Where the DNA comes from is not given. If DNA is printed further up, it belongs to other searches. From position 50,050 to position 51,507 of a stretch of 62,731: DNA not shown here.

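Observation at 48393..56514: Mvh-type hydrogenase module in which HdrBC is replaced by a QmoC-like membrane FeS/cytochrome-b subunit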

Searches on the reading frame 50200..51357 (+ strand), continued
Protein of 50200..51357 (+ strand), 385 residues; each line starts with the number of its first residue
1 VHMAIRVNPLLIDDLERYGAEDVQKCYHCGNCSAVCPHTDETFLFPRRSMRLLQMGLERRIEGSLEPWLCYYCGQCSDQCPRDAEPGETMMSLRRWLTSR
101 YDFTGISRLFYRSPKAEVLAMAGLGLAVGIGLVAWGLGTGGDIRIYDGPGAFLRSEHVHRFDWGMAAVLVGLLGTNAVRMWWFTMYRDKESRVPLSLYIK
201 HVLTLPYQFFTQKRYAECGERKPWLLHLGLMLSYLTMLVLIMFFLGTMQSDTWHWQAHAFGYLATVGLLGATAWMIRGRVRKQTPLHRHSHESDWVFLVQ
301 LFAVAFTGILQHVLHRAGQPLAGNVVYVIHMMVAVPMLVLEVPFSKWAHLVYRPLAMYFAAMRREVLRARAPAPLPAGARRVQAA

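Call 38: search_protein_families(library=ncbifam, proteins=[L054:491-1573:+, L054:1575-2780:+, L054:2889-3389:+, L054:3401-5278:+, L054:5491-6504:+, L054:6429-7745:+, L054:7745-9994:+, L054:10001-11143:+], max_evalue=1e-10)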
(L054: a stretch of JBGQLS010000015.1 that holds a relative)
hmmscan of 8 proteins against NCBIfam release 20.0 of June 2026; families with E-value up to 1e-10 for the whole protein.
L054:491-1573:+ (360 aa): 0 families

L054:1575-2780:+ (401 aa): 46 families (the best 25 are shown)
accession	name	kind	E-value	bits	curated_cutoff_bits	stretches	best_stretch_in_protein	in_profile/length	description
NF040786.1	LysR_Sec_metab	equivalog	5.7e-43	147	250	1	95-386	3-295/298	selenium metabolism-associated LysR family transcriptional regulator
NF008416.0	PRK11242.1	equivalog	7.7e-41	140.3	277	1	97-388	5-290/300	transcriptional regulator CynR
NF045990.1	TransRegCbbRRhodb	equivalog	2.3e-38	131.9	450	1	93-385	6-296/304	LysR family regulator CbbR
NF045775.1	acetoin_reg_AlsR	exception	5.1e-34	118.1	430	1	95-337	3-247/290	acetoin biosynthesis transcriptional regulator AlsR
TIGR02424.1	TF_pcaQ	equivalog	1.5e-32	112.7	303.8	1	96-320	6-228/300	pca operon transcription factor PcaQ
NF053705.1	TransRegGltCGpos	equivalog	2.6e-32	112.2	350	1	97-368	5-272/300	glutamate biosynthesis transcriptional regulator GltC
TIGR03339.1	phn_lysR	subfamily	4.1e-32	111.6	341.1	1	98-335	2-236/279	aminoethylphosphonate catabolism associated LysR family transcriptional regulator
NF047520.1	trans_act_CidR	equivalog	1.2e-29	103.5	415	1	96-338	4-246/292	cidABC operon transcriptional activator CidR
NF007439.0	PRK09986.1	equivalog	1.4e-28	100.2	290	1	89-338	3-255/296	LysR family transcriptional regulator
NF052633.1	LysR_TF_PsrA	exception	3.8e-27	95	540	1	94-368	6-275/297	L-proline-binding transcription factor PsrA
NF007385.0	PRK09906.1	equivalog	4.1e-27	95.1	356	1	95-385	3-287/296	DNA-binding transcriptional regulator HcaR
NF008361.0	PRK11151.1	equivalog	5.4e-26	91.6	329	1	105-367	13-271/305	DNA-binding transcriptional regulator OxyR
NF040888.1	trans_reg_YafC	equivalog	6.8e-25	87.5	470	1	93-386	3-290/293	DNA-binding transcriptional regulator YafC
NF040889.1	trans_reg_YeiE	equivalog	1.6e-24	86.6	480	1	94-383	4-284/288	DNA-binding transcriptional regulator YeiE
NF008410.0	PRK11233.1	equivalog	3.3e-24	85.6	309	1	95-338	3-244/305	nitrogen assimilation transcriptional regulator NAC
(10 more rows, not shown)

L054:2889-3389:+ (166 aa): 1 family
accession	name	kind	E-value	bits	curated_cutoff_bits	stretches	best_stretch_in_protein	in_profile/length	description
TIGR02060.1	aprB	equivalog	2.4e-66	221.6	135.65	1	23-154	1-132/132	adenylyl-sulfate reductase subunit beta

L054:3401-5278:+ (625 aa): 8 families
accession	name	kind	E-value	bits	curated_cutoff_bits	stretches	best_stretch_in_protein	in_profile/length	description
TIGR02061.1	aprA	equivalog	2.8e-270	898.1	641.75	1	12-621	1-613/616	adenylyl-sulfate reductase subunit alpha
NF005331.0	PRK06854.1-2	equivalog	1.8e-123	413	557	1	4-621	3-555/563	adenylyl-sulfate reductase subunit alpha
NF006131.0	PRK08275.1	equivalog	2.9e-57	194.3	587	1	5-621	5-553/577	fumarate reductase/succinate dehydrogenase flavoprotein subunit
NF010374.0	PRK13800.1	equivalog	9.2e-39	133.4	1196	2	5-259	8-262/898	fumarate reductase/succinate dehydrogenase flavoprotein subunit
NF004724.0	PRK06069.1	subfamily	1.1e-17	63.5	826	0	8-205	3-205/577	succinate dehydrogenase/fumarate reductase flavoprotein subunit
NF004900.0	PRK06263.1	equivalog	1.5e-16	60.2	718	0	411-602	358-533/546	fumarate reductase (CoM/CoB) subunit TfrA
TIGR01812.1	sdhA_frdA_Gneg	subfamily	1.9e-16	59.7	567.3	0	12-207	1-198/568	succinate dehydrogenase or fumarate reductase, flavoprotein subunit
NF005866.0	PRK07803.1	equivalog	3.8e-16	58.4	819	0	412-619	402-597/631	fumarate reductase/succinate dehydrogenase flavoprotein subunit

L054:5491-6504:+ (337 aa): 0 families

L054:6429-7745:+ (438 aa): 3 families
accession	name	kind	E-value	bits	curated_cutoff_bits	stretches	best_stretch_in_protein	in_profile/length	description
NF040770.1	hetero_SS_HdrA2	exception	9e-97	325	1100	1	25-432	134-557/777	CoB-CoM heterodisulfide reductase HdrA2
NF041891.1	hdrA_Methbact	equivalog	2.1e-81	274.2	1300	1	25-380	128-489/762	ferredoxin:CoB-CoM heterodisulfide reductase subunit HdrA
NF041778.1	hetero_SS_HdrA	equivalog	1.1e-78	265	1400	1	27-431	139-566/771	ferredoxin:CoB-CoM heterodisulfide reductase subunit HdrA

L054:7745-9994:+ (749 aa): 4 families
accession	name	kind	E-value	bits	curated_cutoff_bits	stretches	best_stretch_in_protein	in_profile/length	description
NF040770.1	hetero_SS_HdrA2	exception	4.3e-107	359.1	1100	3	473-744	516-774/777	CoB-CoM heterodisulfide reductase HdrA2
NF041891.1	hdrA_Methbact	equivalog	4.2e-65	220.4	1300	3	237-410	312-491/762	ferredoxin:CoB-CoM heterodisulfide reductase subunit HdrA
NF041778.1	hetero_SS_HdrA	equivalog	1.2e-64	218.5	1400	2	238-411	326-506/771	ferredoxin:CoB-CoM heterodisulfide reductase subunit HdrA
NF045873.1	F420_non_VhuD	exception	1e-15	58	215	1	615-747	2-131/132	F420-non-reducing hydrogenase iron-sulfur subunit VhuD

L054:10001-11143:+ (380 aa): 2 families
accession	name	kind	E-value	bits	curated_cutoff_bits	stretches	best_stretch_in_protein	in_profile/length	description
NF038018.1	qmoC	equivalog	6.6e-56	190.3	300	1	6-355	2-358/360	quinone-interacting membrane-bound oxidoreductase complex subunit QmoC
TIGR03290.1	CoB_CoM_SS_C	equivalog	3.8e-12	46.4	160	1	22-94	2-74/144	CoB--CoM heterodisulfide reductase subunit C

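Call 47: search_protein_representatives(alignment_id=A1)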
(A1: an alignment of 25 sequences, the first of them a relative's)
Query: 25 sequences, 381 profile positions. Proteins with E-value up to 0.001 (for the whole library): 2562; up to 1e-10: 809; up to 1e-30: 259. The best 150 are listed.
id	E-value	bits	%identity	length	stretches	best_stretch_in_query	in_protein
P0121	5.1e-173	591.8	-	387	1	1-375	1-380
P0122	4.3e-139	480.2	-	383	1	1-244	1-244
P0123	6.5e-132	456.5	-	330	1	1-257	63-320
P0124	8.9e-124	429.8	-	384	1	3-373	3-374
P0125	1.5e-112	392.8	-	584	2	4-371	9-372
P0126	7.8e-109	380.6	-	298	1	88-371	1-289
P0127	1.4e-107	376.4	-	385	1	1-370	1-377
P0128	1.5e-107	376.3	-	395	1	1-371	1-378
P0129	4.2e-106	371.6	-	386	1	4-369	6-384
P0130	4.5e-104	364.9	-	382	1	3-371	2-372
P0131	2.8e-102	359.0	-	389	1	1-367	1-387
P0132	1.9e-101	356.3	-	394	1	7-373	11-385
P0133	2.5e-98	346.0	-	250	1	1-187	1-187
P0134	4.6e-97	341.8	-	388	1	1-373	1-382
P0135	1.1e-96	340.6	-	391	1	1-371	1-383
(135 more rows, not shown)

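Call 69: search_protein_families(library=pfam, proteins=[L006:13320-14135:+, L006:14530-16158:+, L006:16201-18174:+, L006:18783-20354:+, L046:107-1630:+, L046:1627-3051:+, L051:5328-6203:+, L051:6200-7270:+, L051:7267-8097:+, L051:989-3565:+], max_evalue=0.00001)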
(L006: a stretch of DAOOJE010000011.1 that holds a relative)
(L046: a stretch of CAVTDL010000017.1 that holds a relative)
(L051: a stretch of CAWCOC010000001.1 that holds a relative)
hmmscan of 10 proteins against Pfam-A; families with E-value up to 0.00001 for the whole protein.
L006:13320-14135:+ (271 aa): 0 families

L006:14530-16158:+ (542 aa): 2 families
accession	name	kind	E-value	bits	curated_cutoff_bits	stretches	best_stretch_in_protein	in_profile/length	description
PF00384.28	Molybdopterin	-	5.6e-64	216.8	24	1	14-344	97-352/353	Molybdopterin oxidoreductase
PF01568.27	Molydop_binding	-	4.8e-31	107.5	26.8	1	428-533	1-109/110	Molydopterin dinucleotide binding domain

L006:16201-18174:+ (657 aa): 5 families
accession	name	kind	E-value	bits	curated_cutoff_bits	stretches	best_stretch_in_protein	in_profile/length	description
PF02518.31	HATPase_c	-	5.2e-32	111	26.4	1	541-653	1-110/111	Histidine kinase-, DNA gyrase B-, and HSP90-like ATPase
PF13185.12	GAF_2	-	2.1e-16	60.8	28.6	1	274-413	2-136/136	GAF domain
PF13492.12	GAF_3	-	1.3e-14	55.1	27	1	276-414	2-129/129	GAF domain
PF01590.32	GAF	-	1.9e-13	51.5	22.4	1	276-412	2-133/133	GAF domain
PF00512.31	HisKA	-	4.1e-13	49.6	26.9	1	428-494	2-65/66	His Kinase A (phospho-acceptor) domain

L006:18783-20354:+ (523 aa): 3 families
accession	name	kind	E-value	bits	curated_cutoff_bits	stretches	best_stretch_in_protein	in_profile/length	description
PF02541.22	Ppx-GppA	-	2.6e-50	171.9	27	1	49-320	11-283/285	Ppx/GppA phosphatase family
PF21447.3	Ppx-GppA_III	-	1e-32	113.8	27.3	1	339-478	5-143/177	Ppx/GppA phosphatase, domain III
PF01966.28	HD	-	2.6e-09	37.8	22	1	353-469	4-115/116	HD domain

L046:107-1630:+ (507 aa): 2 families
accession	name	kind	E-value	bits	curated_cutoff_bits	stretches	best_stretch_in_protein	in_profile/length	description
PF02518.31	HATPase_c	-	3e-26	92.5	26.4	1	394-502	3-109/111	Histidine kinase-, DNA gyrase B-, and HSP90-like ATPase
PF00512.31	HisKA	-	9e-07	29.3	26.9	0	261-350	2-65/66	His Kinase A (phospho-acceptor) domain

L046:1627-3051:+ (474 aa): 5 families
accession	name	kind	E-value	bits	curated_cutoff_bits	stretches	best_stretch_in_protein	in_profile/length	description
PF00158.32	Sigma54_activat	-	1.6e-63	213.8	20.2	1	150-313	2-165/168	Sigma-54 interaction domain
PF00072.30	Response_reg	-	1.6e-25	89.9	30.2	1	5-115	1-110/111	Response regulator receiver domain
PF25601.1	AAA_lid_14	-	2.9e-22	78.7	27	1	321-402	1-82/87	AAA+ ATPase lid domain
PF14532.12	Sigma54_activ_2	-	6.1e-20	72.3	25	1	161-320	12-138/138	Sigma-54 interaction domain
PF02954.25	HTH_8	-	3.3e-12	46.4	22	1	413-453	2-42/42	Bacterial regulatory protein, Fis family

L051:5328-6203:+ (291 aa): 1 family
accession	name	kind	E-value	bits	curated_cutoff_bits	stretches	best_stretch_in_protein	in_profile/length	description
PF13183.11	Fer4_8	-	7.3e-06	26.9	27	0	178-247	2-68/68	4Fe-4S dicluster domain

L051:6200-7270:+ (356 aa): 5 families
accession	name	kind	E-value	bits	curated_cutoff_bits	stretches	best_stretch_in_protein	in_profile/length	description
PF17179.9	Fer4_22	-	4.3e-30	104.9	27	1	240-333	1-94/95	4Fe-4S dicluster domain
PF13183.11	Fer4_8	-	2.6e-07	31.5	27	1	239-333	3-67/68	4Fe-4S dicluster domain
PF13237.11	Fer4_10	-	3e-07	30.7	25.5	0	319-332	8-21/53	4Fe-4S dicluster domain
PF00037.32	Fer4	-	4.4e-07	29.9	21.1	0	240-253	7-20/24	4Fe-4S binding domain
PF13534.11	Fer4_17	-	4.9e-06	27.4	22.2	0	240-335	1-61/61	4Fe-4S dicluster domain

L051:7267-8097:+ (276 aa): 3 families
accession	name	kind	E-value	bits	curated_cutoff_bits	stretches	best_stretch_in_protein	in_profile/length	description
PF00175.26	NAD_binding_1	-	7.9e-19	68.8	22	1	114-218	1-107/109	Oxidoreductase NAD-binding domain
PF10418.14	DHODB_Fe-S_bind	-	5.8e-11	42.4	23.9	1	237-269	1-40/41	Iron-sulfur cluster binding domain of dihydroorotate dehydrogenase B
PF00970.30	FAD_binding_6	-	2.7e-07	31.3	21.1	1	10-100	3-96/99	Oxidoreductase FAD-binding domain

L051:989-3565:+ (858 aa): 6 families
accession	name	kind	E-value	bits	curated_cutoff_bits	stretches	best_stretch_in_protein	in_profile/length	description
PF06580.19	His_kinase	-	2.1e-24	86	25.2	1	659-736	2-81/81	Histidine kinase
PF02743.24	dCache_1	-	5.2e-19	69.2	45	1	44-267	13-239/240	Cache domain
PF17201.10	Cache_3-Cache_2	-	5.9e-10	39.4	27.7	1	157-281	161-296/299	Cache 3/Cache 2 fusion domain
PF08448.16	PAS_4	-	6.3e-09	36.5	23.1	1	385-489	1-109/110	PAS fold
PF13185.12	GAF_2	-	2.3e-06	28.3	28.6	0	534-629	22-121/136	GAF domain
PF01590.32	GAF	-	7.7e-06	26.9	22.4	0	524-640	9-130/133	GAF domain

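Call 70: predict_structure(alignment_id=A1)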
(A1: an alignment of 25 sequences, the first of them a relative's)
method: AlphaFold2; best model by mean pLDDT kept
length: 383 residues; sequences in the alignment: 25
mean_pLDDT: 73.9   pTM: 0.75
mean pLDDT of the five models: 73.9, 73.3, 69.9, 65.9, 64.8
residues with pLDDT >= 90: 95; 70-90: 153; 50-70: 77; < 50: 58
segments of 3 or more residues with pLDDT < 50: 1-35, 44-48, 71-86
pLDDT, mean of each block of 10 residues (from residue 1): 37 39 32 46 50 58 57 43 51 69 80 89 96 94 91 88 90 88 80 92 82 66 77 77 72 83 89 89 67 87 94 94 96 89 71 83 77 53 52
secondary structure, 60 per line:
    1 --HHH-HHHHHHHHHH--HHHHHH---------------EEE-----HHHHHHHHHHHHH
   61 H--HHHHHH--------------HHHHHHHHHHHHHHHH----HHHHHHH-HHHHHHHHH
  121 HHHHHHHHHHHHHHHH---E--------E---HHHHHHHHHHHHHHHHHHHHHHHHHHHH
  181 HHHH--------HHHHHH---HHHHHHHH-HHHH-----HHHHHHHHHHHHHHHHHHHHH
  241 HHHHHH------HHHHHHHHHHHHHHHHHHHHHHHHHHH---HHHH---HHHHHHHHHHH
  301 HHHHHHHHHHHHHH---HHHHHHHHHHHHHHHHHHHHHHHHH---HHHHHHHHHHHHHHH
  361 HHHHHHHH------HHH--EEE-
elements in order: H7-16 H19-24 E40-42 H48-61 H64-69 H84-99 H104-110 H112-136 H153-184 H193-198 H202-209 H211-214 H220-246 H253-279 H283-286 H290-314 H318-342 H346-368 E380-382

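Call 75: fold_search(model_id=the predicted structure, library=pdb)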
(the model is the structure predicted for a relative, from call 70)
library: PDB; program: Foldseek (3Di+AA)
matches with E <= 10: 78; with E <= 0.001: 0
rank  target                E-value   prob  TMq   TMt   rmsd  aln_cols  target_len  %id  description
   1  8wcw_A                7.6e-01  0.08  0.13  0.09  26.3       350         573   15  Cryo-EM structure of MsRv1273c/72c from Mycobacterium smegmatis in the IFapo state (released 2025-03-26)
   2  9ddo_A                1.3e+00  0.09  0.12  0.17  20.4       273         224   14  E. coli TonB-ExbBD TonB bound to ExbB chain C (released 2025-07-09)
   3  6pvq_B                1.7e+00  0.15  0.16  0.12  18.9       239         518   13  Cryo-EM structure of mouse TRPV3-Y564A in intermediate state at 37 degrees Celsius (released 2019-10-23)
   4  7x1w_A                2.4e+00  0.07  0.13  0.09  28.9       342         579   15  Cryo-EM structure of human ABCD1 E630Q in the presence of ATP in inward-facing state (released 2023-03-22)
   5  9iqg_A                2.6e+00  0.06  0.13  0.10  27.4       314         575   13  Cryo-EM structure of MsRv1273c/72c from Mycobacterium smegmatis in the ATP|ADP+Vi-bound Occ (Vi) state (released 2025-05-14)
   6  5sv0_G                2.7e+00  0.06  0.11  0.16  16.3       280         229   11  Structure of the ExbB/ExbD complex from E. coli at pH 7.0 (released 2016-09-28)
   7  9jr0_A                2.8e+00  0.20  0.23  0.14  18.5       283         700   13  GABA-DGABAB-Gi-complex (released 2025-10-22)
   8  7e1v_G                2.9e+00  0.07  0.11  0.19  18.7       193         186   15  Cryo-EM structure of apo hybrid respiratory supercomplex consisting of Mycobacterium tuberculosis complexIII and Mycob (released 2021-10-13)
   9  9qja_A                2.9e+00  0.06  0.16  0.14  26.1       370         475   11  Structure of the transmembrane domain of full-length Ist2 at low resolution (released 2025-09-03)
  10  7udj_H                3.0e+00  0.11  0.16  0.27  22.2       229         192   12  Crystal structure of designed helical repeat protein RPB_PEW3_R4 bound to PAWx4 peptide (released 2023-03-22)
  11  9ngj_A                3.0e+00  0.04  0.11  0.08  23.6       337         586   12  CryoEM structure of human ABCD3 bound to Phytanoyl-CoA (released 2025-12-17)
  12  5mkk_A                3.2e+00  0.04  0.12  0.09  22.0       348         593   14  Crystal structure of the heterodimeric ABC transporter TmrAB, a homolog of the antigen translocation complex TAP (released 2017-01-18)
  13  8wcw_B                3.2e+00  0.03  0.11  0.08  29.0       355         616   13  Cryo-EM structure of MsRv1273c/72c from Mycobacterium smegmatis in the IFapo state (released 2025-03-26)
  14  9inh_A                3.3e+00  0.21  0.23  0.16  14.2       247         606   11  Cryo-EM structure of human XPR1 in complex with InsP6 in outward-facing state (SPX visible)-in the presence of KIDINS2 (released 2025-04-02)
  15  8yf4_A                3.3e+00  0.11  0.23  0.23  18.6       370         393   11  Cryo EM structure of human phosphate channel XPR1 at open and inward-facing state (released 2024-10-09)
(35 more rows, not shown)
